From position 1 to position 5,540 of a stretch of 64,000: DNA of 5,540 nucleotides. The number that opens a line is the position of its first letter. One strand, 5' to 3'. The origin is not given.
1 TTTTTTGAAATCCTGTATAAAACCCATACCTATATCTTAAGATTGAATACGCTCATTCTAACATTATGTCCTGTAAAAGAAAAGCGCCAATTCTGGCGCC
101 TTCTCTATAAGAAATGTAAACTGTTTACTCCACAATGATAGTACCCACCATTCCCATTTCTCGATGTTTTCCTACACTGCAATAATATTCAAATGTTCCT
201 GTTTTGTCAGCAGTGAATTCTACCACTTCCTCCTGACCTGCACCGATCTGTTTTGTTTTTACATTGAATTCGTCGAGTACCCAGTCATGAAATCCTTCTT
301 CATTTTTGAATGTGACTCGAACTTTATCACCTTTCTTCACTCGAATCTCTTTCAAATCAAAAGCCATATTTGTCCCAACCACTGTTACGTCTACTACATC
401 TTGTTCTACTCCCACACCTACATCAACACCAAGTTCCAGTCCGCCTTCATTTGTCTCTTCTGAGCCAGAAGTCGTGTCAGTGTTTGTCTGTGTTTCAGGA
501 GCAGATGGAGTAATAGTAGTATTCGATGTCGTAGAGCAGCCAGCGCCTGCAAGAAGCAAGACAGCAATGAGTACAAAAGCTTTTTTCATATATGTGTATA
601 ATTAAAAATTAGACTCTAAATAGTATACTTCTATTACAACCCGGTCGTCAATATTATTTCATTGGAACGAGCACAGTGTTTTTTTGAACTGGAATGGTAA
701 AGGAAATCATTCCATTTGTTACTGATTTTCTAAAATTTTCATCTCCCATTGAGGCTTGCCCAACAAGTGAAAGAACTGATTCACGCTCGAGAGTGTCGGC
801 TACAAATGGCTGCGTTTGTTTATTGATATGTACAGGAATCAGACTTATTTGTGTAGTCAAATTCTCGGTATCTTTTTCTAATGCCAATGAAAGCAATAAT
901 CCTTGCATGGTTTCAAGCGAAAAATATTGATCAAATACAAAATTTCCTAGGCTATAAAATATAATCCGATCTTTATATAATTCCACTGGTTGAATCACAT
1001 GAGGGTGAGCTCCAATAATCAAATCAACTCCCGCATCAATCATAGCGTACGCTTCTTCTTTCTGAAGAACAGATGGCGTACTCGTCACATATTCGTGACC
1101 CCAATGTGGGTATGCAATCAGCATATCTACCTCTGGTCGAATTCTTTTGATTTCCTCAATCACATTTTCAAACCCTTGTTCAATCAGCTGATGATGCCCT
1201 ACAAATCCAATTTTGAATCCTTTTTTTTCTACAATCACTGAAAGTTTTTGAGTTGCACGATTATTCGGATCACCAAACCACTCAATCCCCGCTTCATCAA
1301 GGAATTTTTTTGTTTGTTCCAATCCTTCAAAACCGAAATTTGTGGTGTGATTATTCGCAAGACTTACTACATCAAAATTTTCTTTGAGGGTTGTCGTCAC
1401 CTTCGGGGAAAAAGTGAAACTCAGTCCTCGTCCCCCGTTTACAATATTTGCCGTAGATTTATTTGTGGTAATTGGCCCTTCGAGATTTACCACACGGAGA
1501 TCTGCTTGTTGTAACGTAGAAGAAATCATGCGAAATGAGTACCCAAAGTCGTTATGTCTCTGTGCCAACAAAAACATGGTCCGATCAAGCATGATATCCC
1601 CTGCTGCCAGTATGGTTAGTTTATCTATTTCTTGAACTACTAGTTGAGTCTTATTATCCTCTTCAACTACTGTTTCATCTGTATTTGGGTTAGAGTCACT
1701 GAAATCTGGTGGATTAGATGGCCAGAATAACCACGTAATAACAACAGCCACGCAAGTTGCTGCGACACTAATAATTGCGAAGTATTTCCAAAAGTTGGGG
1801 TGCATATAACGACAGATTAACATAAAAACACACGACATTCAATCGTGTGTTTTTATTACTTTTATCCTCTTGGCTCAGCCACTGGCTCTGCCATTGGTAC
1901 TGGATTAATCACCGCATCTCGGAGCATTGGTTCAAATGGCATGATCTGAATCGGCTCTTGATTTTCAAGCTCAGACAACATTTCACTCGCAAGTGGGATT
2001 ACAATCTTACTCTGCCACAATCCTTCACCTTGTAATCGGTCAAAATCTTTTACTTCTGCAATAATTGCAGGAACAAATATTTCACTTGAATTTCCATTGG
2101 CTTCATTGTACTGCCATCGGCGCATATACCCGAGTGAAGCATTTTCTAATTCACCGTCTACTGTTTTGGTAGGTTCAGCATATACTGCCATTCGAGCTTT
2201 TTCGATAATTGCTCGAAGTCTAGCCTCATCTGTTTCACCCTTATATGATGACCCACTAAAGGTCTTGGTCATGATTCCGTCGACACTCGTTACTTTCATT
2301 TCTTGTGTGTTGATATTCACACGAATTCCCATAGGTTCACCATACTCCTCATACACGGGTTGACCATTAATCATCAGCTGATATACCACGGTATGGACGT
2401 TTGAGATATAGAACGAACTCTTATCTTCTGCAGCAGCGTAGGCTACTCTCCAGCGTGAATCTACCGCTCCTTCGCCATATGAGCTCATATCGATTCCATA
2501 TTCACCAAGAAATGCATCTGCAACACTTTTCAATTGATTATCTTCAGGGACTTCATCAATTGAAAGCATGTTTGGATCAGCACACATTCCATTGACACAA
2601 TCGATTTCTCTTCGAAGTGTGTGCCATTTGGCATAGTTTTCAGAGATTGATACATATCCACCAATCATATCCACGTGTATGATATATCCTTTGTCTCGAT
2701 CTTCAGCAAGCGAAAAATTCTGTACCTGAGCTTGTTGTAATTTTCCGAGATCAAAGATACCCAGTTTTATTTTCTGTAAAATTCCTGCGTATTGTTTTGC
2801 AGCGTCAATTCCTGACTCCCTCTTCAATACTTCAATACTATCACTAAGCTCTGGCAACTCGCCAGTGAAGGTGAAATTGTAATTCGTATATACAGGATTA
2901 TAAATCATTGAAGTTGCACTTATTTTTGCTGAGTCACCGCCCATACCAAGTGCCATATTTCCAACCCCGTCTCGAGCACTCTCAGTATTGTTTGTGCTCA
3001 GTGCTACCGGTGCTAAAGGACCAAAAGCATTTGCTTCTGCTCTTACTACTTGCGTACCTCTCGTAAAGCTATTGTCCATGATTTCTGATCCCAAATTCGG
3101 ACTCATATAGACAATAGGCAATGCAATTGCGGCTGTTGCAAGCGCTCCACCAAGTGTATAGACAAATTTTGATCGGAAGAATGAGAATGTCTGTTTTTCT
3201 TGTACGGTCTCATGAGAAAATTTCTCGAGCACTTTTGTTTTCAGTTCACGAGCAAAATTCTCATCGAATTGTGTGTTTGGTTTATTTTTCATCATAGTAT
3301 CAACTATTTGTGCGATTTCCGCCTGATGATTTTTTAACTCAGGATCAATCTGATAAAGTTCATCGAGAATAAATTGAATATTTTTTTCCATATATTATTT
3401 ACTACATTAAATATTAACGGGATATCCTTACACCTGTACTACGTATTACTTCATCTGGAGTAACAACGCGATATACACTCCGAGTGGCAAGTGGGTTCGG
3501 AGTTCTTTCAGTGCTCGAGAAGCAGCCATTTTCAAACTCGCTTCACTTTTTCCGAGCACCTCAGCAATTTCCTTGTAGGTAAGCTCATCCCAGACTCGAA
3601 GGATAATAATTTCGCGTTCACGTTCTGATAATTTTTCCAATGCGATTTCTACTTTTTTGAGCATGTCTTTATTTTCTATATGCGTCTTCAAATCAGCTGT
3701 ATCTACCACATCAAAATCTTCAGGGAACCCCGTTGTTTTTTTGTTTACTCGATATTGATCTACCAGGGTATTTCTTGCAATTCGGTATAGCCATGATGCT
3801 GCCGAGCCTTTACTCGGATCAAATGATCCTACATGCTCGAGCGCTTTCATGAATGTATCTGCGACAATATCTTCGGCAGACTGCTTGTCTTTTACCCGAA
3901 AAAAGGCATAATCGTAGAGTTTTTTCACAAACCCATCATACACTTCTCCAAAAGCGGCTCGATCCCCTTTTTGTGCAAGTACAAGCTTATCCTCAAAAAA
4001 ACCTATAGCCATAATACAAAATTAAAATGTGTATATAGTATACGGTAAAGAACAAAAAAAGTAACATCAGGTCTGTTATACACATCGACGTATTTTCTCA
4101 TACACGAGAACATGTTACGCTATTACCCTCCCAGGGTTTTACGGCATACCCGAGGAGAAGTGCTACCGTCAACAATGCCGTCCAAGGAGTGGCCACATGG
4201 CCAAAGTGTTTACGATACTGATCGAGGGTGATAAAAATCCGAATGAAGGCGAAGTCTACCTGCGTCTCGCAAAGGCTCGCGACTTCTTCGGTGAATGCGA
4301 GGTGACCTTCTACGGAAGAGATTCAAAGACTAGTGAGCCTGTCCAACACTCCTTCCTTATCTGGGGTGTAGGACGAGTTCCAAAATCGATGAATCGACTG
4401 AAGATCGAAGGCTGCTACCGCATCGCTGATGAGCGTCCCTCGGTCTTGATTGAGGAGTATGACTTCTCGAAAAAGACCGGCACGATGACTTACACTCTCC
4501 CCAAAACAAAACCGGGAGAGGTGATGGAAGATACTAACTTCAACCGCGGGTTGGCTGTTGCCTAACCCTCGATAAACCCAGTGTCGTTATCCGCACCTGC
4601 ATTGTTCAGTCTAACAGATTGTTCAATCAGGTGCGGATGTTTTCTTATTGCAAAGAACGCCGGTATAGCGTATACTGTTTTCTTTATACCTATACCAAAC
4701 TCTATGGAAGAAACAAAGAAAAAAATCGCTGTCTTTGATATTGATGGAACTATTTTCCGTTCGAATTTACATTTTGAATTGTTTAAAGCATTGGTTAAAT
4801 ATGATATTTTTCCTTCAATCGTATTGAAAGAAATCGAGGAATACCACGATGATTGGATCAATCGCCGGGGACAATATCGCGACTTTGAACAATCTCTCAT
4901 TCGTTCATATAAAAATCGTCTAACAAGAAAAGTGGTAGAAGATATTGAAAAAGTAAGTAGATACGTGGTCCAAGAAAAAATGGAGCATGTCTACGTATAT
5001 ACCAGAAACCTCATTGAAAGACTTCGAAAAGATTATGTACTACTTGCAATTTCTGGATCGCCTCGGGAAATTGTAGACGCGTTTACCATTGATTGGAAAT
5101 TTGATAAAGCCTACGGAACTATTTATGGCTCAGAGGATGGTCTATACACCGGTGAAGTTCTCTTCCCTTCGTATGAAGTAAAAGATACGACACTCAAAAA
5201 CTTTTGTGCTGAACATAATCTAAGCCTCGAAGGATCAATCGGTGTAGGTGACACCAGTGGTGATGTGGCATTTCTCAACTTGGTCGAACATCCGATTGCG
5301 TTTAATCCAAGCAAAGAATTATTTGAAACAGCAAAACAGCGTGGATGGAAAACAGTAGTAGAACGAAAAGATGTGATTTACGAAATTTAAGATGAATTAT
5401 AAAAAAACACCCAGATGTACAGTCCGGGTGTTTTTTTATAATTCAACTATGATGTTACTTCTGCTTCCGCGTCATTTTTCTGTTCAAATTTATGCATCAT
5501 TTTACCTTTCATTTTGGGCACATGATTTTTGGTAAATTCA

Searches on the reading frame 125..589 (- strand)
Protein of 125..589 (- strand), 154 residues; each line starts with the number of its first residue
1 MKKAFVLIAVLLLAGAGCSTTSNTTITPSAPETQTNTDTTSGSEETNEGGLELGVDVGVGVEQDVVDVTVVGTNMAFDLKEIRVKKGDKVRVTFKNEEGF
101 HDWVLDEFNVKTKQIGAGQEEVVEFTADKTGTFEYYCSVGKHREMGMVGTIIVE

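Call 25: search_protein_families(library=pfam, proteins=[window:125-589:-], max_evalue=0.001)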
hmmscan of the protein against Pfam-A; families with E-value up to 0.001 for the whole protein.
window:125-589:- (154 aa): 4 families
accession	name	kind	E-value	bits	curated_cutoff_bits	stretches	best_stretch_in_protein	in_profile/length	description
PF00127.26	Copper-bind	-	1.8e-13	51.2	21.2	1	66-154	3-99/99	Copper binding proteins, plastocyanin/azurin family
PF13473.12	Cupredoxin_1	-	4.4e-10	39.9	27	1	67-153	22-104/104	Cupredoxin-like domain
PF07732.21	Cu-oxidase_3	-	1.9e-07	31.6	21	1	67-154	14-115/119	Multicopper oxidase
PF07731.20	Cu-oxidase_2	-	6.3e-06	26.4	20.4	1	111-153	91-133/137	Multicopper oxidase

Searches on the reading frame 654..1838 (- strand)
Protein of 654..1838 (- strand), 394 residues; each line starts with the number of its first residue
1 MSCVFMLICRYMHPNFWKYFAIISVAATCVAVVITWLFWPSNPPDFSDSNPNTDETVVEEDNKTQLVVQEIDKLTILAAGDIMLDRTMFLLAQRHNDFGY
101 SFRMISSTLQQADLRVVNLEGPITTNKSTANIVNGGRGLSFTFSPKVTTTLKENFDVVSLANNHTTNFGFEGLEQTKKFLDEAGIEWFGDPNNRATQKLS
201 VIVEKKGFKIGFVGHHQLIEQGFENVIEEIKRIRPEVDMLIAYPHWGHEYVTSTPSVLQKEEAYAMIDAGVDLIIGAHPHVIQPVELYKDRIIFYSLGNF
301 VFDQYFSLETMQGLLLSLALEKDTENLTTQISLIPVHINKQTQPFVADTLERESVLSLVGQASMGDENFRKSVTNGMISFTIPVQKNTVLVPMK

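Call 25: search_protein_families(library=pfam, proteins=[window:654-1838:-], max_evalue=0.001)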
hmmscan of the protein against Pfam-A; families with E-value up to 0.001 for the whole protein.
window:654-1838:- (394 aa): 1 family
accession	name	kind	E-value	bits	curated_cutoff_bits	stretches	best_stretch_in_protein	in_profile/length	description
PF09587.15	PGA_cap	-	8.9e-59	199.5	27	1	75-304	1-255/255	Bacterial capsule synthesis protein PGA_cap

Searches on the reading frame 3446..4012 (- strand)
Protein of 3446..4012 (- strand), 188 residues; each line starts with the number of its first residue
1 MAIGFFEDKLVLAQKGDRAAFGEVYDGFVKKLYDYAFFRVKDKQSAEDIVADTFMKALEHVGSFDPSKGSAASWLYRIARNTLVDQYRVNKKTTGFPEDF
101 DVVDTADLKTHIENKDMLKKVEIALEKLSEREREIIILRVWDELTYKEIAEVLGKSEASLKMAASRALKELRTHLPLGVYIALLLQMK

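Call 25: search_protein_families(library=pfam, proteins=[window:3446-4012:-], max_evalue=0.001)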
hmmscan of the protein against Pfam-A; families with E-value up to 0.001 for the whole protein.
window:3446-4012:- (188 aa): 5 families
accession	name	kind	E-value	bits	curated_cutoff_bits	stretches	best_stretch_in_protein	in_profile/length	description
PF04542.20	Sigma70_r2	-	2.5e-17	62.9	24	1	28-92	5-70/71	Sigma-70 region 2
PF08281.18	Sigma70_r4_2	-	8.6e-16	57.8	25.7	1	124-171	7-54/54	Sigma-70, region 4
PF04545.22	Sigma70_r4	-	3.3e-13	49.4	24.1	1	124-172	1-49/50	Sigma-70, region 4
PF07638.17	Sigma70_ECF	-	0.00012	22.5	21.1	1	13-161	11-169/185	ECF sigma factor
PF13384.12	HTH_23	-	0.00064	19.9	24.6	0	128-158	2-32/50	Homeodomain-like domain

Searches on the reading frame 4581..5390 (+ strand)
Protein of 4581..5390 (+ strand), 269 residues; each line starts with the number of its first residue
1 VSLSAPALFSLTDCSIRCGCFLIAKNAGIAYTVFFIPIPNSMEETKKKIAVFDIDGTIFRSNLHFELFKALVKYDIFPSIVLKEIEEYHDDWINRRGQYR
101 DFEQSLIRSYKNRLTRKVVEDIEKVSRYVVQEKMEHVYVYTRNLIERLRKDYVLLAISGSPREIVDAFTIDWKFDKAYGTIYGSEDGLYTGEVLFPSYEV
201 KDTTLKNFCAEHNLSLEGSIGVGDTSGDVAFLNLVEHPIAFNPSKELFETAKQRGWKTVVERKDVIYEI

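Call 25: search_protein_families(library=pfam, proteins=[window:4581-5390:+], max_evalue=0.001)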
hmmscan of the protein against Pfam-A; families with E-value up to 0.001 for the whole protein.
window:4581-5390:+ (269 aa): 3 families
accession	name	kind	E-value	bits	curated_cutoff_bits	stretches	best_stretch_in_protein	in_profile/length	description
PF12710.13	HAD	-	1.2e-13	52.3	27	1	50-232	1-188/189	haloacid dehalogenase-like hydrolase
PF00702.32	Hydrolase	-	1.1e-06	29.6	26.4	1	48-232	2-187/191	haloacid dehalogenase-like hydrolase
PF13419.12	HAD_2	-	5.5e-05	23.8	23.8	1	51-229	2-165/178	Haloacid dehalogenase-like hydrolase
